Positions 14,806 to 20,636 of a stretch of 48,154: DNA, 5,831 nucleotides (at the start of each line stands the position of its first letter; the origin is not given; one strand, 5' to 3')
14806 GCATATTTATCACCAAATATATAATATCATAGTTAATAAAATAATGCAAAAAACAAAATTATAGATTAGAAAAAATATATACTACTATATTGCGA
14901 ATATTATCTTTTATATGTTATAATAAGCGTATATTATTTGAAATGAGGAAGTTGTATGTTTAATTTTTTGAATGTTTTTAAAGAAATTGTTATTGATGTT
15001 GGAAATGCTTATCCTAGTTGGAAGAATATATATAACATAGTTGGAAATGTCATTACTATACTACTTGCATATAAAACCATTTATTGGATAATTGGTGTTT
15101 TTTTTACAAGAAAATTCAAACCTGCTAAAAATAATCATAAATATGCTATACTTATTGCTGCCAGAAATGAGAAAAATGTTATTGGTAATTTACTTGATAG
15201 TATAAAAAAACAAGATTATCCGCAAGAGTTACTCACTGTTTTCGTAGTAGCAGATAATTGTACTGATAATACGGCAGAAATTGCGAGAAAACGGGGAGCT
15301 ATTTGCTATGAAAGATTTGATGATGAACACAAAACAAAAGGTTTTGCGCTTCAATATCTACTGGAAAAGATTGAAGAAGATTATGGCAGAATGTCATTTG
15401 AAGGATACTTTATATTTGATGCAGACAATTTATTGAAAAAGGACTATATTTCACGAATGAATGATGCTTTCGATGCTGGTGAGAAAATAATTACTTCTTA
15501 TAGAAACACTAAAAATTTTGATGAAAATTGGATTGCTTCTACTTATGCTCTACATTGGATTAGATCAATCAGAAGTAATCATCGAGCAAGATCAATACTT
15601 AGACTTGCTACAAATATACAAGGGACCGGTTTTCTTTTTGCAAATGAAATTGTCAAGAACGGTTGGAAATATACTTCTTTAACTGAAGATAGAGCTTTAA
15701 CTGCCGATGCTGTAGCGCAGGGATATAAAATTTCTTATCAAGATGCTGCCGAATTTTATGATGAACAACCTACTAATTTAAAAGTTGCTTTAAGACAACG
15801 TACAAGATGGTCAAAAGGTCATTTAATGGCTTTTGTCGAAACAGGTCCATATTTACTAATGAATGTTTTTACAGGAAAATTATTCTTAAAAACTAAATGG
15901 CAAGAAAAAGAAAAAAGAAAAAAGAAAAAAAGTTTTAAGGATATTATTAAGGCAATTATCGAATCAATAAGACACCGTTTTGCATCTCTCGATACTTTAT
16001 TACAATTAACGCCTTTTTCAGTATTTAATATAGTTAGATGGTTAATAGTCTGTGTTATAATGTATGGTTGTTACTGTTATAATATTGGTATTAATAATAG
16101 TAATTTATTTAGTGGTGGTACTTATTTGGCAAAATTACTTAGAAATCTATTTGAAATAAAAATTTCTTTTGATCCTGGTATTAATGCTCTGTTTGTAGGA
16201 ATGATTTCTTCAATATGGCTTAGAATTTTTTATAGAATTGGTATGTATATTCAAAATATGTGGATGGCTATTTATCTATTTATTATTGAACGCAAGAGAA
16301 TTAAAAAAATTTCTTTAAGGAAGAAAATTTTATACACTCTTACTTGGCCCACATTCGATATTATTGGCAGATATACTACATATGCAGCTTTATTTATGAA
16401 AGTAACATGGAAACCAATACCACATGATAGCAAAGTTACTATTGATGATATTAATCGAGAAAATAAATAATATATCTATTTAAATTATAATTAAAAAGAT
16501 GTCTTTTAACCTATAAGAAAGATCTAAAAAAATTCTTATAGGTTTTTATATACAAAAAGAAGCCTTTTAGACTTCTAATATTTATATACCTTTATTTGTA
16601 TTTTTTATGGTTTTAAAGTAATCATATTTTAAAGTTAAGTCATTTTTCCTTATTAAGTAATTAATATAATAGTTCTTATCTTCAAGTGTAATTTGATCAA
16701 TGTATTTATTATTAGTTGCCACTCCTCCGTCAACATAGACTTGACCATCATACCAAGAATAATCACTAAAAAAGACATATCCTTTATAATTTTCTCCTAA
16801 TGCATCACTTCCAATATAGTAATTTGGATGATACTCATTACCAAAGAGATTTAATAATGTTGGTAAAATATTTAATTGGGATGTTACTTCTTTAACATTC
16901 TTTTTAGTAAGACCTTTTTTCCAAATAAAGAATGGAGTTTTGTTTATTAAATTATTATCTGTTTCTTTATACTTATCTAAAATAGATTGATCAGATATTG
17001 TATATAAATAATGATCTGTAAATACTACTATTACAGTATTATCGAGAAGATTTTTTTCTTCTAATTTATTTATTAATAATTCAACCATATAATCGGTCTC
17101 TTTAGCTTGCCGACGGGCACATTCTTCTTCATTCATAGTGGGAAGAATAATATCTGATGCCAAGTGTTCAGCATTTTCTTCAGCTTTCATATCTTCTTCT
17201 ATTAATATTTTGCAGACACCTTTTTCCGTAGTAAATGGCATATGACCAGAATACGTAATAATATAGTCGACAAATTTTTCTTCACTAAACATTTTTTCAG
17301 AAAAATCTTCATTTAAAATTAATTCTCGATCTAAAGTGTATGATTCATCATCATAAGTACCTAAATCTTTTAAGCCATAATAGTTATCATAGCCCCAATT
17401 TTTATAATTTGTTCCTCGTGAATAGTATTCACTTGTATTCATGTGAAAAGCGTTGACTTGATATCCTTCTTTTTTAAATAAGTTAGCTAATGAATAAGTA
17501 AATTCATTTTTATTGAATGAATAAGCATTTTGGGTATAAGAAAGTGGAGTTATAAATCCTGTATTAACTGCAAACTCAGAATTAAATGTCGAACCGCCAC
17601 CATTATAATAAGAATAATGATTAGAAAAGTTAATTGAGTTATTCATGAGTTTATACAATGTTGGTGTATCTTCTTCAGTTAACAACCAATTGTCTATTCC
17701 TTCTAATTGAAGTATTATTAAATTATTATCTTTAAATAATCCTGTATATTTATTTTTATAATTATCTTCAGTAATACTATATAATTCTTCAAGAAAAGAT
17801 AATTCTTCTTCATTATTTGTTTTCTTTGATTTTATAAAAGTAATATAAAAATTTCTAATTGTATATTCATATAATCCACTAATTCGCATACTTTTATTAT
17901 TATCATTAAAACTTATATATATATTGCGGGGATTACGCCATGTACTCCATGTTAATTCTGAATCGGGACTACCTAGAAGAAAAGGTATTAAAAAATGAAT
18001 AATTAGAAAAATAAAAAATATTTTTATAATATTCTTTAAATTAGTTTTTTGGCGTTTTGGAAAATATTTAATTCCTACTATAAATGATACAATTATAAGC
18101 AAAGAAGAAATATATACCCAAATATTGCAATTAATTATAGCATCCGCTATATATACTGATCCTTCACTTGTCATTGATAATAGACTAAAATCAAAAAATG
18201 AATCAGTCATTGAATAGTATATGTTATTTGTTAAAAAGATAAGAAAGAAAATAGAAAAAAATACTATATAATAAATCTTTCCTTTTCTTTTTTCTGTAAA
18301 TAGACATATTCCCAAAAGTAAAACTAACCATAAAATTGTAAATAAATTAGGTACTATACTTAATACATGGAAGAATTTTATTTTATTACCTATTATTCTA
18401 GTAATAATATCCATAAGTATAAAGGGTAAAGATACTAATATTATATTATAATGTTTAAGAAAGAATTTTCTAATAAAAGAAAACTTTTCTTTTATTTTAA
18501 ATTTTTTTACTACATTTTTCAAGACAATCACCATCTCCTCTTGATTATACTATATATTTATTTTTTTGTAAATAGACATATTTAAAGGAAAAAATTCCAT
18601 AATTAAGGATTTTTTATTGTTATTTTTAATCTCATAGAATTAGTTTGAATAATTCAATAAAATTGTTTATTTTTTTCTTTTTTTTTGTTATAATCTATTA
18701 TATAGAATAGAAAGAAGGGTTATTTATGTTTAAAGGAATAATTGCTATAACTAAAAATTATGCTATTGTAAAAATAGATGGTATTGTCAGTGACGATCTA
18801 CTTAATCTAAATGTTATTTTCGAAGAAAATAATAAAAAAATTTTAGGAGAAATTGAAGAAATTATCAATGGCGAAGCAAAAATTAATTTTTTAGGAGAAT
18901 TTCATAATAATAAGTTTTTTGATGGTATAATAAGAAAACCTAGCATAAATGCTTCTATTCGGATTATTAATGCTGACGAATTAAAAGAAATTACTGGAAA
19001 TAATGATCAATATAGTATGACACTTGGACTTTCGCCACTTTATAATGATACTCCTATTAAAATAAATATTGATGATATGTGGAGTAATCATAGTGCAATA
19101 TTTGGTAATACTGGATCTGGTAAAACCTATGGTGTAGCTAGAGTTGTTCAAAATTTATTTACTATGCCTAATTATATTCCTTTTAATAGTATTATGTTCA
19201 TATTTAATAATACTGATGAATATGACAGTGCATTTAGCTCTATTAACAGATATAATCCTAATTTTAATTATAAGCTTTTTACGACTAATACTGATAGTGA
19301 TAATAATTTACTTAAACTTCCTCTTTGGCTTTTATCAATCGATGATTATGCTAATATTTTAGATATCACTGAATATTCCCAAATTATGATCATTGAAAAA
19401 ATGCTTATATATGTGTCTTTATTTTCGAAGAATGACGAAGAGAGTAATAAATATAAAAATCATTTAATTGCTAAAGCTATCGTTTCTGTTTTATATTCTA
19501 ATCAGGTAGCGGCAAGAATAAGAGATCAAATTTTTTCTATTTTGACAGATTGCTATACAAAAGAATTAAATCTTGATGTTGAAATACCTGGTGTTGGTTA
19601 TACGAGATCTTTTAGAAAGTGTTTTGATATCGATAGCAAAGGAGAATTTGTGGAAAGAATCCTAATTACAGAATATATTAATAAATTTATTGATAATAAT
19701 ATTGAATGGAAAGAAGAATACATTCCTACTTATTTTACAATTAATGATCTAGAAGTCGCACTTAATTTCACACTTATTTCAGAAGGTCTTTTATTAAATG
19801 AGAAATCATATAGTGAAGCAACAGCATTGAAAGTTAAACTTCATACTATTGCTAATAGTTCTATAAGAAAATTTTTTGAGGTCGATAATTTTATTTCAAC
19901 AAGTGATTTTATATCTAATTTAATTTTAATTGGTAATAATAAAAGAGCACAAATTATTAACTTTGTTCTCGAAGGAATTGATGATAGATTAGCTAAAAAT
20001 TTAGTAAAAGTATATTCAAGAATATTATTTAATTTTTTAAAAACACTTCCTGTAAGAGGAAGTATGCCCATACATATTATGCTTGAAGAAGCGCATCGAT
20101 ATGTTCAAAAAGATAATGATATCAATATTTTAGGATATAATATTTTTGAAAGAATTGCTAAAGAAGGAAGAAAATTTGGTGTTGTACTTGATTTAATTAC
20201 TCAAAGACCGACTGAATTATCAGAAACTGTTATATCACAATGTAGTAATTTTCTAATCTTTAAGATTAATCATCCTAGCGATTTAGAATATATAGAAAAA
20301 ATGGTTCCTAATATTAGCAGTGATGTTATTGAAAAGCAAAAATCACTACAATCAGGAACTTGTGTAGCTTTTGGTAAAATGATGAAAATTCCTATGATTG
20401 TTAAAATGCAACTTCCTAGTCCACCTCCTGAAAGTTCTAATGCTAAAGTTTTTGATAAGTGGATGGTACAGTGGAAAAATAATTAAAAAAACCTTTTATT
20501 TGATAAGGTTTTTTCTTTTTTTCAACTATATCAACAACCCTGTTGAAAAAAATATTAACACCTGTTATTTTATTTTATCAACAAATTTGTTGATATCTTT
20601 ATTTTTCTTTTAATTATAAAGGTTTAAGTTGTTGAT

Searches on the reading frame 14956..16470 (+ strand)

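Call 8: search_protein_families(library=ncbifam, proteins=[window:14956-16470:+])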
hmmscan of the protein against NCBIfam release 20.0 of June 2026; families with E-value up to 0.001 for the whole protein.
window:14956-16470:+ (504 aa): 11 families
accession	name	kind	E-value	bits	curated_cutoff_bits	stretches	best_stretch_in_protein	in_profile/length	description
NF041865.1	EpsU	equivalog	2.4e-26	92.7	700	1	55-301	30-277/394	exopolysaccharide biosynthesis GT2 family glycosyltransferase EpsU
TIGR03937.1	PgaC_IcaA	equivalog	5.1e-11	42.2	422.3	1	19-294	8-275/407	poly-beta-1,6-N-acetyl-D-glucosamine synthase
TIGR03469.1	HpnB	hypoth_equivalog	2.2e-09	36.8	379.25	1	35-113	14-95/386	hopene-associated glycosyltransferase HpnB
NF053846.1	glyco_with_XrtP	equivalog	2.7e-08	32.9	520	0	234-290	244-299/440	XrtP-associated glycosyltransferase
TIGR04182.1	glyco_TIGR04182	equivalog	3e-07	30.1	325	1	64-169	3-94/293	S-layer glycoprotein N-glycosyltransferase AglJ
TIGR03030.1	CelA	equivalog_domain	5.6e-06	24.7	699.1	1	236-298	324-386/714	UDP-forming cellulose synthase catalytic subunit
NF010496.0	PRK13915.1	equivalog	6.9e-06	25.4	262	1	52-120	22-91/307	glucosyl-3-phosphoglycerate synthase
TIGR03111.1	glyc2_xrt_Gpos1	hypoth_equivalog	1.6e-05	23.9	363.95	1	28-290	15-287/439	TIGR03111 family XrtG-associated glycosyltransferase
TIGR04242.1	nodulat_NodC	equivalog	0.00017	20.7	550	0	239-288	234-283/395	chitooligosaccharide synthase NodC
NF011307.0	PRK14716.1-5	equivalog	0.00031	19.8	431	1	58-291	59-313/464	glycosyl transferase family protein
TIGR03965.1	mycofact_glyco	equivalog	0.00046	19.2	280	0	59-113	72-126/467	mycofactocin biosynthesis glycosyltransferase MftF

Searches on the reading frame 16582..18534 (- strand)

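Call 10: search_protein_families(library=pfam, proteins=[window:16582-18534:-], max_evalue=0.00001)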
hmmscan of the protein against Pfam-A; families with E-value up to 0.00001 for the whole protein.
window:16582-18534:- (650 aa): 1 family
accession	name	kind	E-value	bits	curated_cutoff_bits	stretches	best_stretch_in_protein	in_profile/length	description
PF00884.28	Sulfatase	-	1.5e-33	116.9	25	1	288-565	24-300/301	Sulfatase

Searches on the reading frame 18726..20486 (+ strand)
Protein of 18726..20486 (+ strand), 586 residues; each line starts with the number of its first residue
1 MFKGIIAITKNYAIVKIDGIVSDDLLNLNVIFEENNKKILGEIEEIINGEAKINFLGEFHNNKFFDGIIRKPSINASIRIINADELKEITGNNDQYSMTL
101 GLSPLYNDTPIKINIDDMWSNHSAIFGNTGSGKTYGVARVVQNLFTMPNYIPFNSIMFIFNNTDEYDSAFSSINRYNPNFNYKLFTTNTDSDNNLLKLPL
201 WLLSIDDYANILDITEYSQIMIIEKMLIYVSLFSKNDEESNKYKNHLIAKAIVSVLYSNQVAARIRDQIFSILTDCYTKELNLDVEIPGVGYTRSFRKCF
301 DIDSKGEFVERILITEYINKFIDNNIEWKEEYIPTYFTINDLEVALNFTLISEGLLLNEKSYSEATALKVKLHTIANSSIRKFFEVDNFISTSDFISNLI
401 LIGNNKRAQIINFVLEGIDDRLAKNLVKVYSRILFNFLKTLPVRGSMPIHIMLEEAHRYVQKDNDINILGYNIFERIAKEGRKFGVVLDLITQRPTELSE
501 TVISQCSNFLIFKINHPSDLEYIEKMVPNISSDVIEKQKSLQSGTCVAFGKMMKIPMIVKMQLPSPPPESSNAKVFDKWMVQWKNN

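Call 7: search_protein_families(library=ncbifam, proteins=[window:18726-20486:+])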
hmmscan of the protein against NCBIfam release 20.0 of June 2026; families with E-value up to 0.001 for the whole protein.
window:18726-20486:+ (586 aa): 6 families
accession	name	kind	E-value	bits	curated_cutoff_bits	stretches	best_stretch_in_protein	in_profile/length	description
NF042944.1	HerA_antiphage_2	equivalog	2e-44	152.3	850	2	390-585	359-566/576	anti-phage-associated helicase HerA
NF042943.1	HerA_antiphage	equivalog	1.4e-41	142.7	800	2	428-579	418-566/566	anti-phage-associated helicase HerA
NF040937.1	HerA_Thermprot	equivalog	5.7e-32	110.8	800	2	405-563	303-463/487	DNA double-strand break repair helicase HerA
NF040819.1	helicase_HerA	equivalog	1.8e-28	99.4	970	2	446-561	401-514/561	DNA double-strand break repair helicase HerA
NF033849.1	ser_rich_anae_1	subfamily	2.4e-13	48.4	650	1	441-523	1012-1099/1163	serine-rich protein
NF053655.1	CedD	equivalog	1.3e-12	47.2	600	1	367-562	348-526/527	DNA-translocating ATPase CedD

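Call 10: search_protein_families(library=pfam, proteins=[window:18726-20486:+], max_evalue=0.00001)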
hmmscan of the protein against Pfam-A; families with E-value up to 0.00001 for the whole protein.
window:18726-20486:+ (586 aa): 1 family
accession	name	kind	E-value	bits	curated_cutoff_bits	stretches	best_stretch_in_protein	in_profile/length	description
PF01935.23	DUF87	-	7e-17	62.7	23.2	1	107-257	10-145/220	Helicase HerA, central domain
